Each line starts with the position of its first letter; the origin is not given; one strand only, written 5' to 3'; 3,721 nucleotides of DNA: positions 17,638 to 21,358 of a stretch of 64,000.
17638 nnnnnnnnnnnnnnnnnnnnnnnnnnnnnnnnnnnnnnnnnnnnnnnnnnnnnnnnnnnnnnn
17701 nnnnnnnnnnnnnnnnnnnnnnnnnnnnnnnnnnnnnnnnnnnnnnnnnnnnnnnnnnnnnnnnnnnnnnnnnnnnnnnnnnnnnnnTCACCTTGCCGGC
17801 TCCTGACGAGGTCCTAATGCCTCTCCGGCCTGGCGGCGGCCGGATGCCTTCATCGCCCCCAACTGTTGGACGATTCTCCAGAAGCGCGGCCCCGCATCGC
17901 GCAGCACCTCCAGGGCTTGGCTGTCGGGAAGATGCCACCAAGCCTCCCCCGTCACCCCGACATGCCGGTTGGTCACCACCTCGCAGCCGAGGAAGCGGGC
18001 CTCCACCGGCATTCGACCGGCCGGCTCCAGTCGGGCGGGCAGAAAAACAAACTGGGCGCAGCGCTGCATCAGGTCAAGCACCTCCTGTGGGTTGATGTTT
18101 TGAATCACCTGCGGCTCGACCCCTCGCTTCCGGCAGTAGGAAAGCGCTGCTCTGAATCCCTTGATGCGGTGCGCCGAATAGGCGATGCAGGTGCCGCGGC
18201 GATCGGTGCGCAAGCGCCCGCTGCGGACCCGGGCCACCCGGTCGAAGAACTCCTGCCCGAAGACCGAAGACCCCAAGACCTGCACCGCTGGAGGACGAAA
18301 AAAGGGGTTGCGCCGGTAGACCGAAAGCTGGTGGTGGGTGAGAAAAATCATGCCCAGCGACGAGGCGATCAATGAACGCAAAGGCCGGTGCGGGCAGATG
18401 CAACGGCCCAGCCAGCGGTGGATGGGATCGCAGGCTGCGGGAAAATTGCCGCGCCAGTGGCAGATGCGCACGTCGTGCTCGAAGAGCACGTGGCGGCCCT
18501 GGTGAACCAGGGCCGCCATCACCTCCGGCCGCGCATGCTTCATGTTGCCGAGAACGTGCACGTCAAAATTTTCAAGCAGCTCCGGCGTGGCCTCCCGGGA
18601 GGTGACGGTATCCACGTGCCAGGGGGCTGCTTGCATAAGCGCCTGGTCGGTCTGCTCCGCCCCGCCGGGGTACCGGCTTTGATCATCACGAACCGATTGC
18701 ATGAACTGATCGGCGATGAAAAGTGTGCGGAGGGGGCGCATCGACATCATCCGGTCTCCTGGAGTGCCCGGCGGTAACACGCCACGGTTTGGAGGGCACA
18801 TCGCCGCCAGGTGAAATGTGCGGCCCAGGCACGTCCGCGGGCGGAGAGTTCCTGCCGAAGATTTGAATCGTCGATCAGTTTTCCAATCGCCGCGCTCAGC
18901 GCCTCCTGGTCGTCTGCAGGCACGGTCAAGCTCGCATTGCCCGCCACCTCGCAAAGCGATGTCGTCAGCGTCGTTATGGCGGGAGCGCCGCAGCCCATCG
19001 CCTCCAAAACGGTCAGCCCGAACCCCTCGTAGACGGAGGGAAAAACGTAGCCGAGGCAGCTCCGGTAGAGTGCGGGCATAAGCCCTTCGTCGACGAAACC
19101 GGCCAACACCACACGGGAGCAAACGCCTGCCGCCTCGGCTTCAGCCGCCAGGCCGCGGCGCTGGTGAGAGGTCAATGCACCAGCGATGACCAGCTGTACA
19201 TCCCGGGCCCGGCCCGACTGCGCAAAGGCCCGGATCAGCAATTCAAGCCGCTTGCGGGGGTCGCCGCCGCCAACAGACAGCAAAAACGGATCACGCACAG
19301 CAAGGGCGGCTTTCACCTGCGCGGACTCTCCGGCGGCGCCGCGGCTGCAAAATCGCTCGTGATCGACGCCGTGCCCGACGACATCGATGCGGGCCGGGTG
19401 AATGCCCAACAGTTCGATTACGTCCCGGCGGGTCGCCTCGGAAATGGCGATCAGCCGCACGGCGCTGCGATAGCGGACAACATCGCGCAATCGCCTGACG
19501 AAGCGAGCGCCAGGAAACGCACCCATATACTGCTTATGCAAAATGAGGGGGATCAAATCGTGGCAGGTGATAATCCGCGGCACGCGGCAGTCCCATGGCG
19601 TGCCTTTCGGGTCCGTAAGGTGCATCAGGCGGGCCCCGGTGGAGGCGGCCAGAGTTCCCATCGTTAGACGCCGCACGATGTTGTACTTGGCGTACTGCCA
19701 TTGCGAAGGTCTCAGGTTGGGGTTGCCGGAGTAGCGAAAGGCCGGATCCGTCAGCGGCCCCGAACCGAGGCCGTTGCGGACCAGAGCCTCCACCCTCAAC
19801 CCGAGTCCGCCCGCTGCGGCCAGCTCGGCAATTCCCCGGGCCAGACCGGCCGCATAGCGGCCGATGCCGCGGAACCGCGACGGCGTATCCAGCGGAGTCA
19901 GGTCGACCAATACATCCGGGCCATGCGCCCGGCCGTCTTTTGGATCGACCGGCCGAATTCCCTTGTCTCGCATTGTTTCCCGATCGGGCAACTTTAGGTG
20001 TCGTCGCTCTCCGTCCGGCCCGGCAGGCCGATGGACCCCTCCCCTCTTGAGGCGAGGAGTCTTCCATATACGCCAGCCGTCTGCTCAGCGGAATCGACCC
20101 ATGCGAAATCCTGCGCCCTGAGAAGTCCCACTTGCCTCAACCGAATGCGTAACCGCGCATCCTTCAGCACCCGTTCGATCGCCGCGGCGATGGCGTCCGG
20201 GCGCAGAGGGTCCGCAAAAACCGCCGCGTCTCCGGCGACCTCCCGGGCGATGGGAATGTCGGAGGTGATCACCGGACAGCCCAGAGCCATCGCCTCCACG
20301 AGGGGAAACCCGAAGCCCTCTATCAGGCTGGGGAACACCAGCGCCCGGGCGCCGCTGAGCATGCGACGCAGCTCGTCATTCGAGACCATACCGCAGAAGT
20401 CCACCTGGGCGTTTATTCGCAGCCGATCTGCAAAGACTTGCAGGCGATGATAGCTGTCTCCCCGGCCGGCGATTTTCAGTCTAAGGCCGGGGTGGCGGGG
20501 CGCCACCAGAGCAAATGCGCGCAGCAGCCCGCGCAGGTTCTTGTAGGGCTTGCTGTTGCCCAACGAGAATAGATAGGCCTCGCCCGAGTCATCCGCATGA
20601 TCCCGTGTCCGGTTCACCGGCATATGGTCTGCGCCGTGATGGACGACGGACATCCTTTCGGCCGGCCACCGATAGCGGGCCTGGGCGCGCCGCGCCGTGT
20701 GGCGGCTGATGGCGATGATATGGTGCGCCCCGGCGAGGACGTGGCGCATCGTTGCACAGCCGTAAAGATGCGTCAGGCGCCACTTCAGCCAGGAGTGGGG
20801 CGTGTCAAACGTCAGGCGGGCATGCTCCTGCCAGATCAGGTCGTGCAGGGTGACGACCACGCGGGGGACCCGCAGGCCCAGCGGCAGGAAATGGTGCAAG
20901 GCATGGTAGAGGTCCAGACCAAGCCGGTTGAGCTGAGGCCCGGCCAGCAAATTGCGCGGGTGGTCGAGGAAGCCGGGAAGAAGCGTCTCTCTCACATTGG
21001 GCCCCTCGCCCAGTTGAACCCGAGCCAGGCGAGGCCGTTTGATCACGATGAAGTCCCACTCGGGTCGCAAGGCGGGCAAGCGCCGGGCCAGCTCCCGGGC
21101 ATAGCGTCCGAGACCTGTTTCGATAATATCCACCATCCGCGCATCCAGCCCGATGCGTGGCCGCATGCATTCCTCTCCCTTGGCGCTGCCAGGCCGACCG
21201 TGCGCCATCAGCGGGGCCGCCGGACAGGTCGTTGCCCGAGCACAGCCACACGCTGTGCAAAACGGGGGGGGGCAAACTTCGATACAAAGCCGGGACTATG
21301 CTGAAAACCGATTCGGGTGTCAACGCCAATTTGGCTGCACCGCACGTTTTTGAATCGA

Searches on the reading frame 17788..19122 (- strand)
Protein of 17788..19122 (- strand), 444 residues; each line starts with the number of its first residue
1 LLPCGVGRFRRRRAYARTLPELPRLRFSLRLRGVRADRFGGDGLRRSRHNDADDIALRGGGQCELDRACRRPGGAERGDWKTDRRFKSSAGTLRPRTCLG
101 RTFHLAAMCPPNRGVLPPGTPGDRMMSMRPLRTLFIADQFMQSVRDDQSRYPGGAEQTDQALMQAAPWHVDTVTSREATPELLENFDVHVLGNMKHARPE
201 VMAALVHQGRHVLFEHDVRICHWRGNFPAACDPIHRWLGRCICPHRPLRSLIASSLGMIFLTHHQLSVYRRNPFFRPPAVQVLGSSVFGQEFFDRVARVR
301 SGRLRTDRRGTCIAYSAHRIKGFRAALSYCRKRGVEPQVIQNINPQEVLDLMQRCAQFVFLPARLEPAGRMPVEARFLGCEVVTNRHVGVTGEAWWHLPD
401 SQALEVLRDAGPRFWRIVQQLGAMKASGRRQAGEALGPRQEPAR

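Call 8: search_protein_families(library=pfam, proteins=[window:17788-19122:-], max_evalue=0.001)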
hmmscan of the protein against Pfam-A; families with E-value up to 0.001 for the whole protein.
window:17788-19122:- (444 aa): 0 families

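Call 45: search_protein_families(library=pfam, proteins=[window:17788-19122:-], max_evalue=0.001)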
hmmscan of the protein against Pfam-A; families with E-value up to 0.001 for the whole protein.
window:17788-19122:- (444 aa): 0 families

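Call 51: search_protein_families(library=ncbifam, proteins=[window:17788-19122:-], max_evalue=0.00001)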
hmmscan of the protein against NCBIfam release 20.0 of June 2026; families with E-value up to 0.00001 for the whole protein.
window:17788-19122:- (444 aa): 0 families

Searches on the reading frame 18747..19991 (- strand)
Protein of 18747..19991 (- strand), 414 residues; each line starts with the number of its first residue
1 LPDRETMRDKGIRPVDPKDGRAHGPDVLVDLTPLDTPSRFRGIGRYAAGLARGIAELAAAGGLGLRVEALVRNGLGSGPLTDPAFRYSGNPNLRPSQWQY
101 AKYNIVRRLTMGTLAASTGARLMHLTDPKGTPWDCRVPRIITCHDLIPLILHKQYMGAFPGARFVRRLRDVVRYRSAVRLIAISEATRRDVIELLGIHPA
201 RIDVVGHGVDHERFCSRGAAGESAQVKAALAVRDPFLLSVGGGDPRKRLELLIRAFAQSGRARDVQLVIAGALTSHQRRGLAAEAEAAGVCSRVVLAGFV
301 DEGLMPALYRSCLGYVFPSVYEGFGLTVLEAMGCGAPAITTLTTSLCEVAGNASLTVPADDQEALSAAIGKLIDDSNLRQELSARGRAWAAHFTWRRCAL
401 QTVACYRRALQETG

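Call 8: search_protein_families(library=pfam, proteins=[window:18747-19991:-], max_evalue=0.001)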
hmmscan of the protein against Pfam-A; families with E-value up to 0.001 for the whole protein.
window:18747-19991:- (414 aa): 5 families
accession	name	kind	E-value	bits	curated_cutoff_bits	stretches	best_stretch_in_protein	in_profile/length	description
PF00534.26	Glycos_transf_1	-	9.4e-31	107.1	26.4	1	228-389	9-172/172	Glycosyl transferases group 1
PF13692.12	Glyco_trans_1_4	-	6.6e-26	91.7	27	1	236-375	3-142/142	Glycosyl transferases group 1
PF13439.12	Glyco_transf_4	-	2.2e-12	47.8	28.5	1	42-213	3-170/170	Glycosyltransferase Family 4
PF20706.3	GT4-conflict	-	2.3e-09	37.2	26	1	237-399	200-382/385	Family 4 Glycosyltransferase in conflict systems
PF13524.12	Glyco_trans_1_2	-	9.6e-06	26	25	1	263-399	13-139/144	Glycosyl transferase-like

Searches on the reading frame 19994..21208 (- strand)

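Call 8: search_protein_families(library=pfam, proteins=[window:19994-21208:-], max_evalue=0.001)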
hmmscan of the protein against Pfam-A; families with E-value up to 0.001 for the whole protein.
window:19994-21208:- (404 aa): 6 families
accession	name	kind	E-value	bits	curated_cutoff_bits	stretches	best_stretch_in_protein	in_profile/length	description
PF00534.26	Glycos_transf_1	-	4.8e-35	121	26.4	1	203-359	8-167/172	Glycosyl transferases group 1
PF13692.12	Glyco_trans_1_4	-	6.6e-27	94.9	27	1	213-350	4-142/142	Glycosyl transferases group 1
PF13439.12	Glyco_transf_4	-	8.2e-13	49.2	28.5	1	32-194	3-167/170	Glycosyltransferase Family 4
PF20706.3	GT4-conflict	-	1e-08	35.1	26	1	154-317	140-312/385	Family 4 Glycosyltransferase in conflict systems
PF13579.12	Glyco_trans_4_4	-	2e-06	28.7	29.7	1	31-191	1-157/158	Glycosyl transferase 4-like domain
PF13524.12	Glyco_trans_1_2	-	5.5e-06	26.8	25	1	237-366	10-130/144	Glycosyl transferase-like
